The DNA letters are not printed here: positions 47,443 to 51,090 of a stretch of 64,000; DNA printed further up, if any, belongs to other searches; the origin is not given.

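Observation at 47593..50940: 1115-aa membrane protein with a long, near-perfect acidic repeat array before a TM helix and a large TPR domain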

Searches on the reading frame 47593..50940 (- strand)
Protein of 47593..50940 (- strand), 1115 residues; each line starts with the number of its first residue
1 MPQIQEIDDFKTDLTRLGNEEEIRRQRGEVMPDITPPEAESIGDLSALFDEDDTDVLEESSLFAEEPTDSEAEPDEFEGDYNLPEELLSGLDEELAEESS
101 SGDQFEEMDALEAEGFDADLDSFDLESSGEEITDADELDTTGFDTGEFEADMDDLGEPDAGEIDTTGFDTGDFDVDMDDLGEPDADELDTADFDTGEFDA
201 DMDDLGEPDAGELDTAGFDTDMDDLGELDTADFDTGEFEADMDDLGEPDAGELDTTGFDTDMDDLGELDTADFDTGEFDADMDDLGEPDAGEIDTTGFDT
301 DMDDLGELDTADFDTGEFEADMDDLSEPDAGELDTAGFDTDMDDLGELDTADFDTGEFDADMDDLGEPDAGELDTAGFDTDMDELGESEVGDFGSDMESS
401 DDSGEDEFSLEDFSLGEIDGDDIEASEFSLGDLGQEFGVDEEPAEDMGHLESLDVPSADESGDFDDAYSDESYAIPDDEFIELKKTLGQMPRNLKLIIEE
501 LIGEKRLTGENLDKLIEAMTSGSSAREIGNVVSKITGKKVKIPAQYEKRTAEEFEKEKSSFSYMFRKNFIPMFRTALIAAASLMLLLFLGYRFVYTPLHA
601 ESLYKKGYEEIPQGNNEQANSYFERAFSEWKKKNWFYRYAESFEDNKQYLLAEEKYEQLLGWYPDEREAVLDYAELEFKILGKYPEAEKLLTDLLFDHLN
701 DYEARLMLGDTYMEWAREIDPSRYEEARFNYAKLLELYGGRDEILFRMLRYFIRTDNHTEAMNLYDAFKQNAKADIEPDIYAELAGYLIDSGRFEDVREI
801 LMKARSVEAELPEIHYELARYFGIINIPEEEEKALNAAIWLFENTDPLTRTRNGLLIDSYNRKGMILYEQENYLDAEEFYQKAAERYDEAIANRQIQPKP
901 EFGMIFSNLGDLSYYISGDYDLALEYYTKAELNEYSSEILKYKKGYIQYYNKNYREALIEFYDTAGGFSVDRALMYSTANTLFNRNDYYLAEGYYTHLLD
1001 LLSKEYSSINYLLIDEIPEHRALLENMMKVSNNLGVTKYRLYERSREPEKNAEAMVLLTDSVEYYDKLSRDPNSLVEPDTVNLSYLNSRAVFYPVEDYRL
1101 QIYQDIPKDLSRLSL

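Call 3: search_protein_families(library=pfam, proteins=[window:47593-50940:-], max_evalue=1)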
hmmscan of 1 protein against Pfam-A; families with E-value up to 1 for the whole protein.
window:47593-50940:- (1115 aa): 10 families
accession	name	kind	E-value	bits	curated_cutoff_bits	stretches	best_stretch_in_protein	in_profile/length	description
PF14559.12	TPR_19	-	1.1e-10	42.1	25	1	646-701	4-58/68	Tetratricopeptide repeat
PF13432.12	TPR_16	-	1.5e-10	41.7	32.7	3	915-965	8-57/65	Tetratricopeptide repeat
PF13428.12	TPR_14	-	2.4e-08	34.3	23.5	2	778-820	1-43/44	Tetratricopeptide repeat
PF07719.23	TPR_2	-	2.8e-08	33.7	27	2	859-887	3-31/34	Tetratricopeptide repeat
PF13424.12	TPR_12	-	1.4e-06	28.8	30.1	1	858-930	4-71/77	Tetratricopeptide repeat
PF13374.12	TPR_10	-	0.00032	21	27.5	1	857-887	2-32/42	Tetratricopeptide repeat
PF00515.34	TPR_1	-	0.00049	20.2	27.8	2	858-886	2-30/34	Tetratricopeptide repeat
PF08238.18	Sel1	-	0.0047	17.9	30.7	0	916-930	17-31/36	Sel1 repeat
PF13181.12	TPR_8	-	0.0049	17.4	25.7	1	858-886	2-30/34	Tetratricopeptide repeat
PF12212.14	PAZ_2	-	0.12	12.6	23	1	911-977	36-102/127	PAZ domain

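Call 4: search_protein_families(library=ncbifam, proteins=[window:47593-50940:-], max_evalue=1)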
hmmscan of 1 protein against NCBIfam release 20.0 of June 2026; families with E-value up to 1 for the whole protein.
window:47593-50940:- (1115 aa): 4 families
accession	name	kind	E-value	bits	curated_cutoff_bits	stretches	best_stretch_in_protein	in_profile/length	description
NF047371.1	FlcA_CTERM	equivalog_domain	8.4e-199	662.2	300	1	480-1110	2-646/646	periplasmic flagellar collar protein FlcA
NF047372.1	FlcA_NTERM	equivalog_domain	1e-13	51.1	28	1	1-38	1-38/39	periplasmic-type flagellar collar protein FlcA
TIGR02917.1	PEP_TPR_lipo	equivalog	9.1e-07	27.1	312.2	1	646-820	716-879/899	XrtA/PEP-CTERM system TPR-repeat protein PrsT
NF040561.1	PrimPol_Msp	equivalog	0.17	10.4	200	1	613-678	4-70/515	CRISPR-associated primase-polymerase type A1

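Call 5: search_solved_structures(query=window:47593-50940:-, max_evalue=1, show_alignments=2)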
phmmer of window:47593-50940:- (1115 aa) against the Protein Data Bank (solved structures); distinct sequences matched with E-value up to 1: 24.
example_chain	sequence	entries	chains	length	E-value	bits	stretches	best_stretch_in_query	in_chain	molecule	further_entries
9qhb_A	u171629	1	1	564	1.5e-16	63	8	887-1001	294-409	Engineered tetratricopeptide repeat protein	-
8bu0_A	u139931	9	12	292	3.7e-11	45.2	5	908-1000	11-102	Consensus tetratricopeptide repeat protein | Crystal structure of an 8-repeat consensus TPR superhelix with Zinc. | Monomer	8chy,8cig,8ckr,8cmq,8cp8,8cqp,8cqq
9qhc_A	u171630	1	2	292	2.7e-09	39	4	902-1002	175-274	Engineered tetratricopeptide repeat protein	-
2fo7_A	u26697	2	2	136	3.1e-06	28.9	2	902-965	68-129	SYNTHETIC CONSENSUS TPR PROTEIN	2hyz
8ch0_A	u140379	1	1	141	3.8e-06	28.6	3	904-964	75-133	Consensus tetratricopeptide repeat protein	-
1na0_A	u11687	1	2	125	0.0002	22.9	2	907-1000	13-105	designed protein CTPR3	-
7obi_A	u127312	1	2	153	0.00065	21.2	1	877-1010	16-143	CTPR-rv4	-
2wqh_A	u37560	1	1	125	0.0012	20.3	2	908-964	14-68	CTPR3Y3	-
3kd7_A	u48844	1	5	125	0.0014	20.1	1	908-995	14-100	CTPR390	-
2avp_A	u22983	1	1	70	0.0015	19.9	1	907-965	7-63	synthetic consensus TPR protein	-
6v8e_A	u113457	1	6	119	0.0017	19.8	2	897-933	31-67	Designed protein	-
1na3_A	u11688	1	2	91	0.0023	19.3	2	903-937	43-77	designed protein CTPR2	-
6vfh_A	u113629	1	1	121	0.0024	19.3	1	897-965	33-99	T33_dn10A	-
6vfi_B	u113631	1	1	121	0.0031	18.9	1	897-965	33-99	O43_dn18B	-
6vl6_A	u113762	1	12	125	0.0084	17.5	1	882-930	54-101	T33_dn2A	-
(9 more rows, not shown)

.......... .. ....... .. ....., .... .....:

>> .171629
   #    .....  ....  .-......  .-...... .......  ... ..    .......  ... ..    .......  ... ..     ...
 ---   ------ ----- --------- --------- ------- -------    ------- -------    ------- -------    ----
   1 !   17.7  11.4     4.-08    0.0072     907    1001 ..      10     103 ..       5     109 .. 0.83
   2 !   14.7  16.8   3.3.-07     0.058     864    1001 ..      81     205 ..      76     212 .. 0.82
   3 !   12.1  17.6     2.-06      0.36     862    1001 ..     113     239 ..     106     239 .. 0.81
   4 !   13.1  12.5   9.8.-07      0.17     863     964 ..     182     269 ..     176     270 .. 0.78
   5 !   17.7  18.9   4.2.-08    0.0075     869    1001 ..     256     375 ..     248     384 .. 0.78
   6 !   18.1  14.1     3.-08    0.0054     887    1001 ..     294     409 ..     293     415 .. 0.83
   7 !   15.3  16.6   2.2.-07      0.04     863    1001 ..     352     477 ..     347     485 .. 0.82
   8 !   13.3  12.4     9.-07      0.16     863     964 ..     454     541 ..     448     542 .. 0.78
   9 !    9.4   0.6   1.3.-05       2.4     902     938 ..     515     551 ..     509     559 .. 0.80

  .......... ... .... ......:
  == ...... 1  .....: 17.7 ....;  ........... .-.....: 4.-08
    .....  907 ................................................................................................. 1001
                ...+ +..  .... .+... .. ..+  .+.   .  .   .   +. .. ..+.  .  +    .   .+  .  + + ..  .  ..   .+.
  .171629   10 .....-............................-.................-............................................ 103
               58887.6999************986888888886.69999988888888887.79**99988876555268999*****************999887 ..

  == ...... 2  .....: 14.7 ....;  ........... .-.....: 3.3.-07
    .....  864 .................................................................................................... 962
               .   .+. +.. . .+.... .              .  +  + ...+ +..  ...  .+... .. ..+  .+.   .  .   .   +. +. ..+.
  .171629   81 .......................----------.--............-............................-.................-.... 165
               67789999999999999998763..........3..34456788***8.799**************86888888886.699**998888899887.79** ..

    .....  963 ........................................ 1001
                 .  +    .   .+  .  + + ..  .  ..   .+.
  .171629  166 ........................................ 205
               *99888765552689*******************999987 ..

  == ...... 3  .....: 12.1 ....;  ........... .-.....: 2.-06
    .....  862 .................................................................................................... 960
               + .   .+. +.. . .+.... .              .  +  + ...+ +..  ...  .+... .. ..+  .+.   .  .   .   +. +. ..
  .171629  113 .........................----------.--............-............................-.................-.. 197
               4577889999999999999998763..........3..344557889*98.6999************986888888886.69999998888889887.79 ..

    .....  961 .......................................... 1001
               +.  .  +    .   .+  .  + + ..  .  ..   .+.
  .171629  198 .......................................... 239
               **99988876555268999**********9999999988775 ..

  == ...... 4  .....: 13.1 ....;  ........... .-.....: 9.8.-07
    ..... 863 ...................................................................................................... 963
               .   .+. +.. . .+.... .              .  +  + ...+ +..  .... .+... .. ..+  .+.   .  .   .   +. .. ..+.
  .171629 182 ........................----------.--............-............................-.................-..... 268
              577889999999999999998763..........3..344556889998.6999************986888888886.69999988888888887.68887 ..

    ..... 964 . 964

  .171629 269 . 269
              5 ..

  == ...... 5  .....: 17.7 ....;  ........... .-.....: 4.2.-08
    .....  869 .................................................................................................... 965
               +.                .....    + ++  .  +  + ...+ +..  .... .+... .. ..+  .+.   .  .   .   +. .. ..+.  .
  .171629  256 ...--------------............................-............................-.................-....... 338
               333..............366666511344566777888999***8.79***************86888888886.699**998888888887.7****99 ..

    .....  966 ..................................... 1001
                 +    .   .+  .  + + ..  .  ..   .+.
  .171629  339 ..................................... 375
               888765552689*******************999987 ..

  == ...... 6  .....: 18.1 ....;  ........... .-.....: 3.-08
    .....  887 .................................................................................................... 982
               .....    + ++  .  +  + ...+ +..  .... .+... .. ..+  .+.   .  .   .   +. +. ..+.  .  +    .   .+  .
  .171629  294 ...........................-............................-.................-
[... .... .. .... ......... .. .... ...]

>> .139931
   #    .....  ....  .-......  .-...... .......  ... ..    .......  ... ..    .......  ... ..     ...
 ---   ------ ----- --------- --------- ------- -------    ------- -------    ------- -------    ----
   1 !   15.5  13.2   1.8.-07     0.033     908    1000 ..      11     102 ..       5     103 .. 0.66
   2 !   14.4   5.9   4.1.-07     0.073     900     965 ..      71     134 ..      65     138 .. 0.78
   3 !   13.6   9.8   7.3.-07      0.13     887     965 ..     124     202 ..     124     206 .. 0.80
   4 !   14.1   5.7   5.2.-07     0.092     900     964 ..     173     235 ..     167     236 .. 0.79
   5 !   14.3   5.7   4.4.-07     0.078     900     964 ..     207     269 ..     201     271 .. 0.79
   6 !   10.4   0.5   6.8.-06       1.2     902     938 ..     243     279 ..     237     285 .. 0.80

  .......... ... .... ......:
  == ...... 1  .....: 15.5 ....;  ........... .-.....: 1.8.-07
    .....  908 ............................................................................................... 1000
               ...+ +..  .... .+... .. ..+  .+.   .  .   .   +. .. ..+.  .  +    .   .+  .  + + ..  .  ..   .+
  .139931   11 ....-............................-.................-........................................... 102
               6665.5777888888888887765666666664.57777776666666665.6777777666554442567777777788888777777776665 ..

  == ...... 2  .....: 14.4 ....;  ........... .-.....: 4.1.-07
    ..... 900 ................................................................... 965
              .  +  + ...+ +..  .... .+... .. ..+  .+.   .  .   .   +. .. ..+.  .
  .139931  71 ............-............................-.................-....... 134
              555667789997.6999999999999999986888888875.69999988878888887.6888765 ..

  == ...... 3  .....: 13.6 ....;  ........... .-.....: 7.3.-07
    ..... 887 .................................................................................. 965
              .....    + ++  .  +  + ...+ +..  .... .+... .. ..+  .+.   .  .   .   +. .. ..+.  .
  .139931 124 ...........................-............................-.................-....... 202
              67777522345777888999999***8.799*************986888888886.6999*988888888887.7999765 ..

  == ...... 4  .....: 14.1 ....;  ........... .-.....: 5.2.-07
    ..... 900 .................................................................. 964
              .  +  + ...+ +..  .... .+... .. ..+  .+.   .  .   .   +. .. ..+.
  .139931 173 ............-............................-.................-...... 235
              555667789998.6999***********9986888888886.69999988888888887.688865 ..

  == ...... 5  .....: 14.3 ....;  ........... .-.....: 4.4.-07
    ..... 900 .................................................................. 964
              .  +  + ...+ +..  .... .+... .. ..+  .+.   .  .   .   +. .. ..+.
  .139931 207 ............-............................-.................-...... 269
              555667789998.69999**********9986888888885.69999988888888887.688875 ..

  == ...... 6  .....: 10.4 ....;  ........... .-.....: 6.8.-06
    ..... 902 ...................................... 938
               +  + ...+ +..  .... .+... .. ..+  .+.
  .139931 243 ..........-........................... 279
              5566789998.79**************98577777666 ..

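Call 45: predict_structure(alignment_id=A1)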
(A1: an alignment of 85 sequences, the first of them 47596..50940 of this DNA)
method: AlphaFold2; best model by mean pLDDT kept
length: 1115 residues; sequences in the alignment: 85
mean_pLDDT: 70.3   pTM: 0.58
mean pLDDT of the five models: 70.3, 69.4, 68.9, 67.9, 66.2
residues with pLDDT >= 90: 509; 70-90: 142; 50-70: 25; < 50: 439
segments of 3 or more residues with pLDDT < 50: 39-46, 48-85, 88-473, 548-551
pLDDT, mean of each block of 10 residues (from residue 1): 77 82 83 63 46 38 38 34 46 39 32 37 39 36 39 37 32 38 34 31 39 36 37 36 34 34 32 32 31 27 31 38 38 32 36 39 38 35 35 35 38 38 38 40 33 35 33 64 85 87 82 87 85 85 63 52 69 85 95 97 98 97 98 98 96 98 97 96 96 97 98 96 98 97 97 98 97 96 98 97 98 98 97 98 93 97 96 96 97 94 97 92 97 97 98 98 93 97 98 98 97 94 97 98 97 97 93 81 91 90 96 91
secondary structure, 60 per line:
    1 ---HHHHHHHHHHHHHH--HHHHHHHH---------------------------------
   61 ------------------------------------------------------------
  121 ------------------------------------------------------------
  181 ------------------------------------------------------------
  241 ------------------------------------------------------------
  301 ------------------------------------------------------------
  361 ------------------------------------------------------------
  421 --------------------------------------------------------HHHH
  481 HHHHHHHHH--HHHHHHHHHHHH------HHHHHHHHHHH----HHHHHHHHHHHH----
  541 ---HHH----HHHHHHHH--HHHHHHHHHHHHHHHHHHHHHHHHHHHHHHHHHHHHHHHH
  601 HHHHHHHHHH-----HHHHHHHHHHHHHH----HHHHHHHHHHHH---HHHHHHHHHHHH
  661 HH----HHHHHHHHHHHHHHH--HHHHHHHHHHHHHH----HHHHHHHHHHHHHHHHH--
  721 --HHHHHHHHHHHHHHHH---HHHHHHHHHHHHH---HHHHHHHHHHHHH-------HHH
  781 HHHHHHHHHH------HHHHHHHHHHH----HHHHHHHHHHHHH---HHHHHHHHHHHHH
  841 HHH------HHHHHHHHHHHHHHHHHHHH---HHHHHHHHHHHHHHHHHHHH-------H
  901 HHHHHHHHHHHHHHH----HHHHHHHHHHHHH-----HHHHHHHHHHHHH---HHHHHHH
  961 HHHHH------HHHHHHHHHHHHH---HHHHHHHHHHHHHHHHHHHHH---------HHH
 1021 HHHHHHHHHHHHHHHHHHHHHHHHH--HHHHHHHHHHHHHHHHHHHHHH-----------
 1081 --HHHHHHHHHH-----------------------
elements in order (helices of 4 or more, strands of 3 or more residues): H4-17 H20-27 H477-489 H492-503 H510-520 H525-536 H551-558 H561-610 H616-629 H634-645 H649-662 H667-681 H684-697 H702-718 H723-738 H742-754 H758-770 H778-790 H797-807 H812-824 H828-843 H850-869 H873-892 H900-915 H920-932 H938-950 H954-965 H972-984 H988-1008 H1018-1045 H1048-1069 H1083-1092
